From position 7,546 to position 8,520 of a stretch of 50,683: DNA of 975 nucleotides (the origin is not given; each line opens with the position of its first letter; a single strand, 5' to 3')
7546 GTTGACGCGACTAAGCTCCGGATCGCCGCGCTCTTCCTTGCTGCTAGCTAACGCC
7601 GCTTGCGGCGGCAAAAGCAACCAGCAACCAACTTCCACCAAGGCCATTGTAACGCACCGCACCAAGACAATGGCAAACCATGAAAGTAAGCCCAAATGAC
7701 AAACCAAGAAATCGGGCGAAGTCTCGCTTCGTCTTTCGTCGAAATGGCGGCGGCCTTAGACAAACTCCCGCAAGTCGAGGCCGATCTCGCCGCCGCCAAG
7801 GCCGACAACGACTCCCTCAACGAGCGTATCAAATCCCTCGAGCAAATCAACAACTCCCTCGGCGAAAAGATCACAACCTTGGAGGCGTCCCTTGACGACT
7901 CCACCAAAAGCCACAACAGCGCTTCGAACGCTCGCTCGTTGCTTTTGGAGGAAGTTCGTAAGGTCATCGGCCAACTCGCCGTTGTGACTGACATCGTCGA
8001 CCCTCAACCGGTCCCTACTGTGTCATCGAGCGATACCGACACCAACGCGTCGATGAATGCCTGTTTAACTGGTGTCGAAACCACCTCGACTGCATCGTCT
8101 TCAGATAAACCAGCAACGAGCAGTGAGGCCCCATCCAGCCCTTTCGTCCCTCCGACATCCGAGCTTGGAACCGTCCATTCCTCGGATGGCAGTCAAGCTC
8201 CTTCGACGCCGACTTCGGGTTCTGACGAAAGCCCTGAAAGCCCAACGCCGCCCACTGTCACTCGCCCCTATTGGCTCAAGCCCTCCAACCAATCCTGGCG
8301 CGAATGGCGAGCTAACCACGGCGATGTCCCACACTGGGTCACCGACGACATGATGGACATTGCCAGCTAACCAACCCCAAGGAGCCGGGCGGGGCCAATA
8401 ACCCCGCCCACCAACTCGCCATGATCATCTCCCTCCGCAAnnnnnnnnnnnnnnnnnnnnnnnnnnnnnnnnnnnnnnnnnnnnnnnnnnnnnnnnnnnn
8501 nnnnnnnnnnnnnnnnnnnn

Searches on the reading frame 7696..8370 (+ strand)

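Call 17: search_protein_families(library=pfam, proteins=[window:7696-8370:+], max_evalue=0.001)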
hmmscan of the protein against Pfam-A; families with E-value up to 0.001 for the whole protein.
window:7696-8370:+ (224 aa): 1 family
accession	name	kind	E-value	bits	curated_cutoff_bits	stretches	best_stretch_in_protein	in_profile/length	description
PF13328.12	HD_4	-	0.00039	20.6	27.2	1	7-100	17-110/156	HD domain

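Call 76: search_protein_families(library=phrogs, proteins=[window:7696-8370:+], max_evalue=0.001)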
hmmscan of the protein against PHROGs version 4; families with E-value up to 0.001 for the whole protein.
window:7696-8370:+ (224 aa): 0 families
